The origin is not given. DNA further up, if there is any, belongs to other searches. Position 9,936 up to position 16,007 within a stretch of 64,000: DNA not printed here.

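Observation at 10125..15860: Giant repeat-module protein ending in a transglutaminase-like Cys-His-Asp core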

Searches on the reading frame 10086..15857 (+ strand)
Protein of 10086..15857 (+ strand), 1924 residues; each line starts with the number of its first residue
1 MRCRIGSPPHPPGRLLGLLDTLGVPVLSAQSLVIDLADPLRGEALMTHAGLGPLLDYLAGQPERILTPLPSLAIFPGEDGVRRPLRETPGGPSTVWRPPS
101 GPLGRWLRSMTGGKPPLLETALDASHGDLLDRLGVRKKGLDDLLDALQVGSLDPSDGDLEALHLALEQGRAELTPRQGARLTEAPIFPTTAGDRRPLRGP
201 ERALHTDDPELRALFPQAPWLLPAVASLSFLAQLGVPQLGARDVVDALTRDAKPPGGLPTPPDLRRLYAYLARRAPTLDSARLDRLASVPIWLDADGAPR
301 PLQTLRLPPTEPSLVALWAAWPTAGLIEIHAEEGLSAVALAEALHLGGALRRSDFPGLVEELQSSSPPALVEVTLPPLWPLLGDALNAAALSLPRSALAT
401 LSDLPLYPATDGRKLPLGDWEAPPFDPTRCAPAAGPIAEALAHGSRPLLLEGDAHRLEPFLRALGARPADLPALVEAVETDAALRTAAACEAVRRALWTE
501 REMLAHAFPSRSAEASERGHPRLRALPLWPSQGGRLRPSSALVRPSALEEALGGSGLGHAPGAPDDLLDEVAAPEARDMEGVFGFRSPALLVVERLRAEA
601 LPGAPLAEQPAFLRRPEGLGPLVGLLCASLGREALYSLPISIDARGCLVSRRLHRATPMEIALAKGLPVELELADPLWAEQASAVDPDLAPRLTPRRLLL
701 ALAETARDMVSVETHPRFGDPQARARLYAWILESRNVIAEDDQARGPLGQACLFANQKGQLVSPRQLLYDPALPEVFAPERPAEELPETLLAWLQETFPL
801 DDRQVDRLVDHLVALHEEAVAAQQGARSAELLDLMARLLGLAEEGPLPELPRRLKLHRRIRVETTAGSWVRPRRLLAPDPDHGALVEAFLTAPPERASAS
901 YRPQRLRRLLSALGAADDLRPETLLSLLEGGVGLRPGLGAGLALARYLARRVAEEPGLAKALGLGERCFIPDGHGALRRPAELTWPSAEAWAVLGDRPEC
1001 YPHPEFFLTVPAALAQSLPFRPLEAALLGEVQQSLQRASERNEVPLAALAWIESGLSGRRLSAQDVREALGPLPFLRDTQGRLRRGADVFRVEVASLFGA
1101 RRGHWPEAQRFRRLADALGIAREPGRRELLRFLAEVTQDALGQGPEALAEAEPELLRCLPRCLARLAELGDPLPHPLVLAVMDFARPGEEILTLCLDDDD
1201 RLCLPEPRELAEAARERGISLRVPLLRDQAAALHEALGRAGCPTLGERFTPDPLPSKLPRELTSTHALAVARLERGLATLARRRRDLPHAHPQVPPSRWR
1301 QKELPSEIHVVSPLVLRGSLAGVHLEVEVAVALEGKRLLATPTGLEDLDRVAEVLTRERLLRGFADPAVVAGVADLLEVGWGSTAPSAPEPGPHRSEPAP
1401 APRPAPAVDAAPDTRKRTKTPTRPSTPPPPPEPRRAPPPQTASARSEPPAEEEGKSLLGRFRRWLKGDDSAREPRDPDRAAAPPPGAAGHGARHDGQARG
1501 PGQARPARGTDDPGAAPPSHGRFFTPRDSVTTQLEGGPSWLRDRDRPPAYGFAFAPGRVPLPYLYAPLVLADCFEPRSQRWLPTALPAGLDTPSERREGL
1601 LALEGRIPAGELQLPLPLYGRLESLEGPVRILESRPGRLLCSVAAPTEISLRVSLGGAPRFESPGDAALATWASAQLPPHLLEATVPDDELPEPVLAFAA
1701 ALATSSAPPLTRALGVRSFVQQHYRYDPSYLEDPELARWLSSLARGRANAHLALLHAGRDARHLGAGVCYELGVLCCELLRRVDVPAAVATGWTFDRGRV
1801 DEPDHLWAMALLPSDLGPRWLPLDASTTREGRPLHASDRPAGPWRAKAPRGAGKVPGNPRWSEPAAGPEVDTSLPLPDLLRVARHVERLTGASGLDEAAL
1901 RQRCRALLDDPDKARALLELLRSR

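Call 5: search_protein_families(library=pfam, proteins=[window:10086-15857:+], max_evalue=1)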
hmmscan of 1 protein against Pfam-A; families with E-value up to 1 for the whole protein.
window:10086-15857:+ (1924 aa): 1 family
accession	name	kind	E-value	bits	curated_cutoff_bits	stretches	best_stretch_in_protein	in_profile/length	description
PF01841.26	Transglut_core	-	9.7e-06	26.3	23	1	1703-1825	8-108/108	Transglutaminase-like superfamily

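Call 6: search_protein_families(library=ncbifam, proteins=[window:10086-15857:+], max_evalue=1)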
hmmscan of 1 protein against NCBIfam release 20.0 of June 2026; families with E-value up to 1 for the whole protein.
window:10086-15857:+ (1924 aa): 0 families

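Call 7: find_homologous_proteins(query=window:10086-15857:+)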
Query window:10086-15857:+ (1924 aa): 23 proteins with E <= 0.001 among 8000 candidates.
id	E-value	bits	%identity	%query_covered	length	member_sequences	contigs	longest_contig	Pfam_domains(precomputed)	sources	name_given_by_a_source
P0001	0.0e+0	4170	100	99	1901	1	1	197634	PF01841.26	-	-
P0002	0.0e+0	3081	76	99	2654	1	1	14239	PF25794.2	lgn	-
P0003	0.0e+0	2629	65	99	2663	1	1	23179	PF25794.2,PF01841.26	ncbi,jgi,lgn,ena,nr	ncbi:MAG: hypothetical protein RBU30_03365 [Polyangia bacterium]|jgi:transglutaminase-like putative 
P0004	5.9e-288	978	45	76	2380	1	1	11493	PF25794.2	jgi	-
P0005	3.2e-236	806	45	20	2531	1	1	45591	PF25794.2,PF01841.26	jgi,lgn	jgi:transglutaminase-like putative cysteine protease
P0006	1.3e-234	801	35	69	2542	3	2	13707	PF25794.2,PF01841.26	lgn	-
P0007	8.2e-221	755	47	26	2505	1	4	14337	PF25794.2,PF01841.26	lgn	-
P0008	1.3e-215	738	31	60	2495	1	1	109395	PF25794.2,PF01841.26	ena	-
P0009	5.1e-213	729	52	22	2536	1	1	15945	PF25794.2,PF01841.26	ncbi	-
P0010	6.8e-199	682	49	21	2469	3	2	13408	PF25794.2,PF01841.26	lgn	-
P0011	2.2e-195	671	34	99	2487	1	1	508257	PF25794.2,PF01841.26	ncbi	-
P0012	6.2e-187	643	34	57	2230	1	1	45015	PF25794.2,PF01841.26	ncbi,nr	ncbi:MAG TPA: transglutaminase domain-containing protein [Polyangiaceae bacterium]|nr:transglutamina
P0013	7.3e-183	629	47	20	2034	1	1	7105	PF25794.2,PF01841.26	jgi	jgi:hypothetical protein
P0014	1.6e-180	621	33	58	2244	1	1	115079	PF25794.2,PF01841.26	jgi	jgi:transglutaminase superfamily protein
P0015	1.3e-147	512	32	99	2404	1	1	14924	PF25794.2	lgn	-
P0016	1.4e-88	317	29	60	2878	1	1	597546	PF25794.2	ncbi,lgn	ncbi:MAG: hypothetical protein AAF799_03515 [Myxococcota bacterium]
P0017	4.4e-83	298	37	18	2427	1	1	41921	PF25794.2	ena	-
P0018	2.1e-82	296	38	19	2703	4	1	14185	PF25794.2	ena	-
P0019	3.5e-78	282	27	60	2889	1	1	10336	PF25794.2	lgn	-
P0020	1.2e-71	260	38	17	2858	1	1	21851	PF25794.2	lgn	-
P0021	5.8e-57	212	27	61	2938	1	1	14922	PF25794.2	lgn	-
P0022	2.0e-56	210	35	20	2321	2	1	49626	PF25794.2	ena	-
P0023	3.1e-51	193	37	16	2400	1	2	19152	PF25794.2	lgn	-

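Call 10: find_encoding_contigs(protein=P0002, flank=10000, max_places=3)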
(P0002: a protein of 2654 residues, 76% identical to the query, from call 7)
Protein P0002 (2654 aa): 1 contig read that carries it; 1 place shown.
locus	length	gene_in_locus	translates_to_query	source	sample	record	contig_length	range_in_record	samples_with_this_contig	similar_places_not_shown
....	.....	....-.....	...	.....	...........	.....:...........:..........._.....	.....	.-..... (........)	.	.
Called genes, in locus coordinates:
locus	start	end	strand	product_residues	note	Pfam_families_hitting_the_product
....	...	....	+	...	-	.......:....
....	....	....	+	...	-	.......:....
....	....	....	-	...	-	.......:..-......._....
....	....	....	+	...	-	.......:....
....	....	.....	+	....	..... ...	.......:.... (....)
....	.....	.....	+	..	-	?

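Call 11: find_encoding_contigs(protein=P0003, flank=10000, max_places=3)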
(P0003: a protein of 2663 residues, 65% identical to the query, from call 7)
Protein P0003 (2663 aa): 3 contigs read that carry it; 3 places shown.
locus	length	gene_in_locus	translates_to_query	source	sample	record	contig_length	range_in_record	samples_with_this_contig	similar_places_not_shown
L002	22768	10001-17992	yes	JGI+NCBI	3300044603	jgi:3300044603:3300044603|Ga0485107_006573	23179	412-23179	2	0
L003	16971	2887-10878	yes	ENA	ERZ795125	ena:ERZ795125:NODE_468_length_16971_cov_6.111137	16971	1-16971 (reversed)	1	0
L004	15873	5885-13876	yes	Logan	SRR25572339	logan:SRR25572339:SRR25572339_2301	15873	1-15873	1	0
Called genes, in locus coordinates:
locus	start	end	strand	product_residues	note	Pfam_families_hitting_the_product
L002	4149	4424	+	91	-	-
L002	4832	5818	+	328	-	PF02470:MlaD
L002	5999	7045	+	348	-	PF02470:MlaD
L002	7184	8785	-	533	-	PF11617:Cu-binding_MopE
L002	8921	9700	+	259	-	PF00691:OmpA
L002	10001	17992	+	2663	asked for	PF01841:Transglut_core (faint), PF25794:SACS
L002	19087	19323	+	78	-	-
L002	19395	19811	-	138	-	-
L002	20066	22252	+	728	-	PF00884:Sulfatase, PF01663:Phosphodiest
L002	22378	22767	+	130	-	?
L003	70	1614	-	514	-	PF11617:Cu-binding_MopE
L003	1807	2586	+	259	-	PF00691:OmpA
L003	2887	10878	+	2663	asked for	PF01841:Transglut_core (faint), PF25794:SACS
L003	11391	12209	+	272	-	PF14237:GYF_2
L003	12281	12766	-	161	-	-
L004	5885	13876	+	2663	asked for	PF01841:Transglut_core (faint), PF25794:SACS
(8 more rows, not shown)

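Call 16: search_protein_families(library=padloc, proteins=[P0002, window:10086-15857:+], max_evalue=0.1)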
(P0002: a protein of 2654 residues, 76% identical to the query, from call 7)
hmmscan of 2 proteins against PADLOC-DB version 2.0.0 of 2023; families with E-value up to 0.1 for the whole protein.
P0002 (2654 aa): 8 families
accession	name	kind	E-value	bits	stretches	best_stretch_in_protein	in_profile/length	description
PDLC03968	TmtA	-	9.2e-49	164.1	2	242-627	69-457/1486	-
PDLC03972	TmtA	-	1.7e-34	117.1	2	229-333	22-133/1302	-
PDLC03966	TmtA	-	1.8e-30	103.6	1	236-528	31-370/1655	-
PDLC03965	TmtA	-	1.1e-27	94.6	1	228-706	14-510/1370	-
PDLC03971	TmtA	-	8e-19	64.7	2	251-328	57-145/1782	-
PDLC03969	TmtA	-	8.6e-19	64.6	2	300-650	99-456/1563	-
PDLC03964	TmtA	-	2.1e-16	57.2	2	383-547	216-366/1538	-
PDLC03970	TmtA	-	1.3e-12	44.5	1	247-321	62-136/1552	-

window:10086-15857:+ (1924 aa): 2 families
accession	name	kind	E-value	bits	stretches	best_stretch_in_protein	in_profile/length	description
PDLC03969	TmtA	-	2.4e-07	26.7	1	1060-1139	709-796/1563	-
PDLC03968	TmtA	-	7.4e-05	18.6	1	966-1167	835-1033/1486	-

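Call 17: search_protein_families(library=pfam, proteins=[P0002, P0003, P0011], max_evalue=0.1)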
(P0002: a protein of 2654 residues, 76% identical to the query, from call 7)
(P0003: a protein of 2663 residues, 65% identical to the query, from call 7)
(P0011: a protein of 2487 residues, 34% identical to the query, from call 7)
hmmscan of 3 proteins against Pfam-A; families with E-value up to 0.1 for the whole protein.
P0002 (2654 aa): 2 families
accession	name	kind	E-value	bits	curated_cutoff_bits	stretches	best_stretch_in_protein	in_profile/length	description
PF25794.1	SACS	-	5.5e-10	39.9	32.8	1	244-328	14-121/247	Sacsin domain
PF01841.26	Transglut_core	-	2.5e-05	24.9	23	1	2428-2555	3-108/108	Transglutaminase-like superfamily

P0003 (2663 aa): 2 families
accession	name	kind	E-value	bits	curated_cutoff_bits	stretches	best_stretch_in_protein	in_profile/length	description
PF25794.1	SACS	-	1.8e-10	41.5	32.8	1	233-316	15-121/247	Sacsin domain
PF01841.26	Transglut_core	-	9.3e-06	26.3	23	1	2438-2564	4-108/108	Transglutaminase-like superfamily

P0011 (2487 aa): 2 families
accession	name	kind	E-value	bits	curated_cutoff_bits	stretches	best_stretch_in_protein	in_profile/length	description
PF25794.1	SACS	-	8.5e-12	45.8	32.8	2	248-303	72-128/247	Sacsin domain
PF01841.26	Transglut_core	-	2.9e-09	37.6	23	1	2262-2380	12-108/108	Transglutaminase-like superfamily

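Call 30: search_solved_structures(query=P0002, max_evalue=1)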
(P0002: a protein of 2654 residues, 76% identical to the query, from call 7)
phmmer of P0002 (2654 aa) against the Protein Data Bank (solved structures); distinct sequences matched with E-value up to 1: 5.
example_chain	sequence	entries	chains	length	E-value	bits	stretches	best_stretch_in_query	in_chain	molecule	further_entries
5v47_A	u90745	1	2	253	0.0025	18.1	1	243-327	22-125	Lizard sacsin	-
5v46_A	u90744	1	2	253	0.0078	16.5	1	243-327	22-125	Sacsin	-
5v44_A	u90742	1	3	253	0.0078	16.5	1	243-327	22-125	Sacsin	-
5v45_A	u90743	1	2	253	0.0078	16.5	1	243-327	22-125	Sacsin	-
4b93_B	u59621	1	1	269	0.1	12.8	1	1840-1882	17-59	ANKYRIN REPEAT DOMAIN-CONTAINING PROTEIN 27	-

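Call 37: find_encoding_contigs(protein=P0001, flank=10000, max_places=3)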
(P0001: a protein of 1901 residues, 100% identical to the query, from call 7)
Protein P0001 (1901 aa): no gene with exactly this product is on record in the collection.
